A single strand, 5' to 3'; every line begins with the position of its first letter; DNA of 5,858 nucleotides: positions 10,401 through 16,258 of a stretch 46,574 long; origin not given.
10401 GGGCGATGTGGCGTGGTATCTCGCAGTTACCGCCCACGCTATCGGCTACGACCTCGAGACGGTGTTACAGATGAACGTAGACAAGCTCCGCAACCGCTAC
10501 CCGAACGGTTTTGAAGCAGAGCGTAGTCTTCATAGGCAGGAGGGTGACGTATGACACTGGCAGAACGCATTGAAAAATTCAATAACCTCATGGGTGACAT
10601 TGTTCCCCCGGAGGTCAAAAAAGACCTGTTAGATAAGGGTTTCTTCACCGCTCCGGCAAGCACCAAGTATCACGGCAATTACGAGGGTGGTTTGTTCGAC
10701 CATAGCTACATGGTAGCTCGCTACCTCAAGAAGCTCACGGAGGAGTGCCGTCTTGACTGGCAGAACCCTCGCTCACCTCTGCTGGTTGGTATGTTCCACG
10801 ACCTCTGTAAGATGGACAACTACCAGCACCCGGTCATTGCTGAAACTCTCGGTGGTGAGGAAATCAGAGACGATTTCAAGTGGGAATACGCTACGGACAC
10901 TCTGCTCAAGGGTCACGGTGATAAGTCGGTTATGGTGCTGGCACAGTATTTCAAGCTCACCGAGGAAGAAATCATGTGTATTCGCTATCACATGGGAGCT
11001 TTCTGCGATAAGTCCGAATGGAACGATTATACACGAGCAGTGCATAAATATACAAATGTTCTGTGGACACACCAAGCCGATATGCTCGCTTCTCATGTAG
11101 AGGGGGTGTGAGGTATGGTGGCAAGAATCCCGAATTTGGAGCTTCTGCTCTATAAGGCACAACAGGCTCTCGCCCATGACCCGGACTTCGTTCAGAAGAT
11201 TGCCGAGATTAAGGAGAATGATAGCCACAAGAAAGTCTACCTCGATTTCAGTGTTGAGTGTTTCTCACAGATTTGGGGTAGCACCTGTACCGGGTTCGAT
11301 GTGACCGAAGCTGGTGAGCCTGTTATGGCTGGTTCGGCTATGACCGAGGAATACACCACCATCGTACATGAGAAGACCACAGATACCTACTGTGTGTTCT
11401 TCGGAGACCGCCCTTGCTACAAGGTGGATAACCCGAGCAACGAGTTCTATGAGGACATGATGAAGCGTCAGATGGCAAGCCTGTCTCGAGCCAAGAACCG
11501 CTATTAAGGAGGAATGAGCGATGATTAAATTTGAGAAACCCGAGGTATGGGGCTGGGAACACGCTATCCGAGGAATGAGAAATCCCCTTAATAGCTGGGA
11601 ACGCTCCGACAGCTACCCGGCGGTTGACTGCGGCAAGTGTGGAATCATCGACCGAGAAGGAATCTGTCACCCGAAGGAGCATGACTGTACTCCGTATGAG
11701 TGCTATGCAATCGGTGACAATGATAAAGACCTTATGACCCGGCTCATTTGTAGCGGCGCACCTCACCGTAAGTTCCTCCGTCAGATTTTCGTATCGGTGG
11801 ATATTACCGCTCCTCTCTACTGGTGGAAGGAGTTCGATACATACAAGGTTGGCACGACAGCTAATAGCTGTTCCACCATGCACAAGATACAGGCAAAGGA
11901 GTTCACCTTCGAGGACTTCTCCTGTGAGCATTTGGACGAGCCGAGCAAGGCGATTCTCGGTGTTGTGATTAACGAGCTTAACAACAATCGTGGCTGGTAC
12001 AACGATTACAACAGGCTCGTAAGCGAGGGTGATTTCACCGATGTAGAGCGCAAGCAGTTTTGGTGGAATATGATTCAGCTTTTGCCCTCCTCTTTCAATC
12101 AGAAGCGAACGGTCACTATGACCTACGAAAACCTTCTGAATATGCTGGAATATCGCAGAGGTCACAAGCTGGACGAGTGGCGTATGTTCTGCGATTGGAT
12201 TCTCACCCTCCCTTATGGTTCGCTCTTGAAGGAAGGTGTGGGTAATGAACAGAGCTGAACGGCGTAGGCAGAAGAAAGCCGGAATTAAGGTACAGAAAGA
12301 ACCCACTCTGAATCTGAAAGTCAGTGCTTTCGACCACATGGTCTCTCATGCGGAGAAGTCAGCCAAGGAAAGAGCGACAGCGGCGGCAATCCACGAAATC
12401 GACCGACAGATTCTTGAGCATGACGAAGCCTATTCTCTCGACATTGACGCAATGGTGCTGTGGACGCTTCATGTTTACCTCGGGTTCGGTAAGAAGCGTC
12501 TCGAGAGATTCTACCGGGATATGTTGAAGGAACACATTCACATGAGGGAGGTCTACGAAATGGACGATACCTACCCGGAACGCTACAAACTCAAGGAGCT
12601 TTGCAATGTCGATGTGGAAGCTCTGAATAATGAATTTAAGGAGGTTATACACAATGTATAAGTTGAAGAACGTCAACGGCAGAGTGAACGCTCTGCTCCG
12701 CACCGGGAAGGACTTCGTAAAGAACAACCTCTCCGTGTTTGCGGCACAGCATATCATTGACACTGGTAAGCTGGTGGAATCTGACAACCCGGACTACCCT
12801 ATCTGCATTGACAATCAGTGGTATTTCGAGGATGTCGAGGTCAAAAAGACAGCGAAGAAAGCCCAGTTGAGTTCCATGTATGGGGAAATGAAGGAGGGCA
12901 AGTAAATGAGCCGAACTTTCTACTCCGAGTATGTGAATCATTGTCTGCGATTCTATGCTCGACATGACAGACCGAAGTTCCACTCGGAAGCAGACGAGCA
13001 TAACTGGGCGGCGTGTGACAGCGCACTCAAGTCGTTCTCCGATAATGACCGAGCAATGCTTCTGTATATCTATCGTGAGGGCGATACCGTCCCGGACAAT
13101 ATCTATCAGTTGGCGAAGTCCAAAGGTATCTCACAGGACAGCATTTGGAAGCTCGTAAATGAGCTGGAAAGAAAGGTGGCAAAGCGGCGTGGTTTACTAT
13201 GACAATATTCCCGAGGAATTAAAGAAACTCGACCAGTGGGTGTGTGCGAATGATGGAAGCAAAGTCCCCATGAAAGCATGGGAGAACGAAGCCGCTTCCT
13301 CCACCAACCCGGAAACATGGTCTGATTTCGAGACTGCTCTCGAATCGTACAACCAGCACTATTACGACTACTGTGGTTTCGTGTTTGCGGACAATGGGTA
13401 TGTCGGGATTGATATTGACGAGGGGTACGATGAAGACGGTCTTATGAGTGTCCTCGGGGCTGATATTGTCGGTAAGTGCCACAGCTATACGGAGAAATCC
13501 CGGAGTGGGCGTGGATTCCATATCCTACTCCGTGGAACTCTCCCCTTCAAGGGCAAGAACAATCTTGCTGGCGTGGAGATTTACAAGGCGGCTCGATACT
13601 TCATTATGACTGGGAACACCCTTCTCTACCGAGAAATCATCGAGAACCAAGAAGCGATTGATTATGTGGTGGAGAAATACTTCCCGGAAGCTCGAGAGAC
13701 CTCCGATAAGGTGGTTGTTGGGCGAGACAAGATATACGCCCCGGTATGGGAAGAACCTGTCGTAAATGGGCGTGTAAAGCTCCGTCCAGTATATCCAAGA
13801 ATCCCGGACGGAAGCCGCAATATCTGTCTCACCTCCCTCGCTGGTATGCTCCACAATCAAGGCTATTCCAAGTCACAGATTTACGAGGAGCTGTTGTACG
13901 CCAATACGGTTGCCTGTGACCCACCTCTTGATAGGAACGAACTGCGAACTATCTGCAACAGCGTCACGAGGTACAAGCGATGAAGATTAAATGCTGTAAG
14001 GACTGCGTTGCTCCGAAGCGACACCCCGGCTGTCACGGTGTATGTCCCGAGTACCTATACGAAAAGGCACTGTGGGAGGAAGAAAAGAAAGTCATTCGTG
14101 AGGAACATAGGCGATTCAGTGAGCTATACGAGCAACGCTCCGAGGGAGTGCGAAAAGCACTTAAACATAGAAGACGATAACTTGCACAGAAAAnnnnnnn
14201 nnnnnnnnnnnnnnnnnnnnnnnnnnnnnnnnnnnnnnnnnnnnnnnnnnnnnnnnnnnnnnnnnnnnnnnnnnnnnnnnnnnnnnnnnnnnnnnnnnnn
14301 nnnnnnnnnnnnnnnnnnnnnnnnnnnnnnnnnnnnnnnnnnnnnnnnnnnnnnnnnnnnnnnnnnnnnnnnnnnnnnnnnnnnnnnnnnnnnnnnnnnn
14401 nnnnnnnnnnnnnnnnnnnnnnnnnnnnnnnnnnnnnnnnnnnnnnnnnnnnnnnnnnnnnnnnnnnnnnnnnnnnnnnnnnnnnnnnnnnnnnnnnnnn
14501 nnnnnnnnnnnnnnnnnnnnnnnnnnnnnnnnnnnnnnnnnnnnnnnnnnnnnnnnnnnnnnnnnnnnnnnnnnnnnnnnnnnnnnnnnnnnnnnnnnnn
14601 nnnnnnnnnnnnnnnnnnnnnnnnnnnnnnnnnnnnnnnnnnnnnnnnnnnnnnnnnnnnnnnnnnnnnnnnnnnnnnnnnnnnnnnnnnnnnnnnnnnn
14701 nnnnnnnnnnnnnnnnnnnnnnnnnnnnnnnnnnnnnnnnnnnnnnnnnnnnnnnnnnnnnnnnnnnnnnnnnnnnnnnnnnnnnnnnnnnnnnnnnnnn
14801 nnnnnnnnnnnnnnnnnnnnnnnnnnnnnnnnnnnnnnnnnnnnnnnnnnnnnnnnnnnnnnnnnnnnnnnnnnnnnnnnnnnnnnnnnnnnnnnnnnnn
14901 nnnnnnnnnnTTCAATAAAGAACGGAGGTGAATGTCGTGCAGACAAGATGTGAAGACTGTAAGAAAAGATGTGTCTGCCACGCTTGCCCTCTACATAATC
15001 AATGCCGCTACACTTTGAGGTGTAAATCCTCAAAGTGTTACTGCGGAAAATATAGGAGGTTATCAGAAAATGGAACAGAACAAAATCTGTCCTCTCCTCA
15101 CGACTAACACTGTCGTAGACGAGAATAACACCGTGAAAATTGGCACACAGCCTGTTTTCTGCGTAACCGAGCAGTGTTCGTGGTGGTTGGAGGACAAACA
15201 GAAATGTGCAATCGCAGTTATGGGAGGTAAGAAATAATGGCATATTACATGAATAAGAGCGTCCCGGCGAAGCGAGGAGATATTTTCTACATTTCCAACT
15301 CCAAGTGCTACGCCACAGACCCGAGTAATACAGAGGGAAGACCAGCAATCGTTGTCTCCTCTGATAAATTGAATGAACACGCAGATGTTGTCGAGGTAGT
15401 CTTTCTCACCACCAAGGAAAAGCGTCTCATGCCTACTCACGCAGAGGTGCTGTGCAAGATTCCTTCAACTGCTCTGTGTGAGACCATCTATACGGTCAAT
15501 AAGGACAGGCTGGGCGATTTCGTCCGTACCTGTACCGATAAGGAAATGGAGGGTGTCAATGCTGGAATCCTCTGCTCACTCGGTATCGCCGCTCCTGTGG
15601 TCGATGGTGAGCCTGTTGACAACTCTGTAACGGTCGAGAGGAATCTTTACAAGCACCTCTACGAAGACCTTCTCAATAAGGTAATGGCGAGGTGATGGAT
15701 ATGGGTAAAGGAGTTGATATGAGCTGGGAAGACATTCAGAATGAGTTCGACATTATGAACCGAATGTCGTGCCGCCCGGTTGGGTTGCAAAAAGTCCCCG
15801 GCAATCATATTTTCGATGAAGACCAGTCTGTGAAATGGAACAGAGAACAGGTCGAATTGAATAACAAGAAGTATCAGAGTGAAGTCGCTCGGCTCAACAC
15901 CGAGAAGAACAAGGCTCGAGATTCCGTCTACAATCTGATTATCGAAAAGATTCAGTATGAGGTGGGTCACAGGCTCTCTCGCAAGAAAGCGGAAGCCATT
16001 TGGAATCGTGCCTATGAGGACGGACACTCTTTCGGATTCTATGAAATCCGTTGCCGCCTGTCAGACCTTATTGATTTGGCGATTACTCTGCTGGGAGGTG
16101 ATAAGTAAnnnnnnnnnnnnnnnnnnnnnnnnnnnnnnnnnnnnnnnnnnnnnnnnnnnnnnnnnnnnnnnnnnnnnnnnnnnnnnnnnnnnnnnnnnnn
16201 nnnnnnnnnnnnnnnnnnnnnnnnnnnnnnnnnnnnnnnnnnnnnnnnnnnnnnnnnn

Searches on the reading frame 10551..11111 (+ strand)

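Call 38: search_protein_families(library=pfam, proteins=[window:10551-11111:+], max_evalue=0.1)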
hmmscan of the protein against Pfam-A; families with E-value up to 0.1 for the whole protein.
window:10551-11111:+ (186 aa): 2 families
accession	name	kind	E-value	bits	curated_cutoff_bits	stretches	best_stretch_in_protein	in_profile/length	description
PF01966.28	HD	-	0.00069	20.3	22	1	49-145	2-83/116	HD domain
PF07514.17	TraI_2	-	0.012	15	23.9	1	35-64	53-82/324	Putative helicase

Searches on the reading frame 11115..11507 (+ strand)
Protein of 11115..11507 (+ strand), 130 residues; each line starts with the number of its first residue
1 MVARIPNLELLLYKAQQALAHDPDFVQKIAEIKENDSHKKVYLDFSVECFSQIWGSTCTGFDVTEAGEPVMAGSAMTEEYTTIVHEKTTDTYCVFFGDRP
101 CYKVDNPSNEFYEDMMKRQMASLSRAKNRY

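Call 38: search_protein_families(library=pfam, proteins=[window:11115-11507:+], max_evalue=0.1)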
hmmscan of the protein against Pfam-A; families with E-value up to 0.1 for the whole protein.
window:11115-11507:+ (130 aa): 1 family
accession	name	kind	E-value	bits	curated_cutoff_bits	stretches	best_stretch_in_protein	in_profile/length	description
PF17830.6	STI1-HOP_DP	-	0.041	14.2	29.1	1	18-36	16-34/55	STI1/HOP, DP domain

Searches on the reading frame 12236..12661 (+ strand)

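Call 38: search_protein_families(library=pfam, proteins=[window:12236-12661:+], max_evalue=0.1)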
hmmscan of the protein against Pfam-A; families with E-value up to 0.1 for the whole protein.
window:12236-12661:+ (141 aa): 1 family
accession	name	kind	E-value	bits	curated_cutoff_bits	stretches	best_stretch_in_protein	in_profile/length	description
PF18824.6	LPD11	-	0.035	14.6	27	1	79-117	16-57/69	Large polyvalent protein-associated domain 11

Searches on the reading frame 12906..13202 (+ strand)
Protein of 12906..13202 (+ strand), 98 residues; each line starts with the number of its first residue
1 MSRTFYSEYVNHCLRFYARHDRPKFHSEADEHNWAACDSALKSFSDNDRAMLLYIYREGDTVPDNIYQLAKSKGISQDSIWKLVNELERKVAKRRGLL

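Call 19: search_protein_families(library=phrogs, proteins=[window:12906-13202:+])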
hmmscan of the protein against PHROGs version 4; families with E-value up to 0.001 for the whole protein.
window:12906-13202:+ (98 aa): 0 families

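Call 38: search_protein_families(library=pfam, proteins=[window:12906-13202:+], max_evalue=0.1)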
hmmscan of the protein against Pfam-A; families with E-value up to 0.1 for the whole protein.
window:12906-13202:+ (98 aa): 3 families
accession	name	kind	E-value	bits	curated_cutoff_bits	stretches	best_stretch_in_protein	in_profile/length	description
PF01418.23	HTH_6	-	0.014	15.8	28.3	1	39-87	9-58/77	Helix-turn-helix domain, rpiR family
PF13730.12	HTH_36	-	0.041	14.1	25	1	68-90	30-52/55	Helix-turn-helix domain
PF12802.13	MarR_2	-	0.099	13.3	27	0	50-90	9-47/61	MarR family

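Call 72: search_protein_families(library=ncbifam, proteins=[window:12906-13202:+], max_evalue=0.05)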
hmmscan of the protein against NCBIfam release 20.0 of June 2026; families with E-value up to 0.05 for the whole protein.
window:12906-13202:+ (98 aa): 0 families

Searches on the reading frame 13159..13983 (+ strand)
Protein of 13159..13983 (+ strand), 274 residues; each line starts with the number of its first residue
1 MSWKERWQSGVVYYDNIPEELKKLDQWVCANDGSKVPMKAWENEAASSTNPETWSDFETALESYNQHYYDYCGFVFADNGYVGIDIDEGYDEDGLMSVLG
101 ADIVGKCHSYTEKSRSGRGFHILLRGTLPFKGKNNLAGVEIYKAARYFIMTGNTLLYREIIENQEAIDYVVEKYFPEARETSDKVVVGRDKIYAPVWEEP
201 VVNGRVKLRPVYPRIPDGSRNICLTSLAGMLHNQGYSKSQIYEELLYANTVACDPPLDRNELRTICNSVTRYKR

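Call 19: search_protein_families(library=phrogs, proteins=[window:13159-13983:+])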
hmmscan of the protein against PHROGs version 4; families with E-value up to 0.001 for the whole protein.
window:13159-13983:+ (274 aa): 7 families
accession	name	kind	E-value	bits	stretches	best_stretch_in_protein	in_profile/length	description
phrog_1829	-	DNA, RNA and nucleotide metabolism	1.9e-43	149.7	1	14-183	3-188/772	DNA primase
phrog_13901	-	DNA, RNA and nucleotide metabolism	1.2e-41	144.1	1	13-186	7-192/341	DNA primase/helicase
phrog_3022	-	DNA, RNA and nucleotide metabolism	2.5e-30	106.6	1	14-178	6-187/788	DNA primase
phrog_8643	-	DNA, RNA and nucleotide metabolism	3.6e-23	83.3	1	16-154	36-170/179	DNA polymerase/primase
phrog_15962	-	DNA, RNA and nucleotide metabolism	2.1e-15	57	1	74-153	106-186/835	DNA primase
phrog_695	-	DNA, RNA and nucleotide metabolism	1.4e-08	35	1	61-271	49-266/704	DNA polymerase/primase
phrog_1883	-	DNA, RNA and nucleotide metabolism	6.7e-05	22.4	1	212-273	189-249/756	DNA helicase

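Call 49: search_protein_families(library=pfam, proteins=[window:13159-13983:+], max_evalue=0.01)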
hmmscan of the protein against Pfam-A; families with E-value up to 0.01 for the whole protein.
window:13159-13983:+ (274 aa): 1 family
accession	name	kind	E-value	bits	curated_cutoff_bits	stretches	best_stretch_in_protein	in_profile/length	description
PF08708.16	PriCT_1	-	6.7e-11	42.1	21.1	1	213-273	6-65/67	Primase C terminal 1 (PriCT-1)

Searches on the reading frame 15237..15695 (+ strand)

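Call 19: search_protein_families(library=phrogs, proteins=[window:15237-15695:+])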
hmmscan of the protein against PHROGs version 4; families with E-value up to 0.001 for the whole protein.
window:15237-15695:+ (152 aa): 2 families
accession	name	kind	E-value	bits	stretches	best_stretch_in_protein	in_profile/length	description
phrog_1936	-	moron, auxiliary metabolic gene and host takeover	5.8e-27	95.7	1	11-117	9-121/188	MazF-like growth inhibitor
phrog_35650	-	moron, auxiliary metabolic gene and host takeover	1.8e-06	28.6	1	10-123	16-141/224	MazF-like growth inhibitor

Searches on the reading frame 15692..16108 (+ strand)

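Call 19: search_protein_families(library=phrogs, proteins=[window:15692-16108:+])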
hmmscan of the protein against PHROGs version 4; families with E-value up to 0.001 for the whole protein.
window:15692-16108:+ (138 aa): 1 family
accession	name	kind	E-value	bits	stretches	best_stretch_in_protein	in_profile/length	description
phrog_10980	-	unknown function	9.1e-15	56.2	1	35-133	21-114/119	-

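Call 49: search_protein_families(library=pfam, proteins=[window:15692-16108:+], max_evalue=0.01)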
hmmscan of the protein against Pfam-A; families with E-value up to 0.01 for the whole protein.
window:15692-16108:+ (138 aa): 0 families

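Call 72: search_protein_families(library=ncbifam, proteins=[window:15692-16108:+], max_evalue=0.05)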
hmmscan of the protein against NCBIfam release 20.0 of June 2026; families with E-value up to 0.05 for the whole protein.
window:15692-16108:+ (138 aa): 0 families
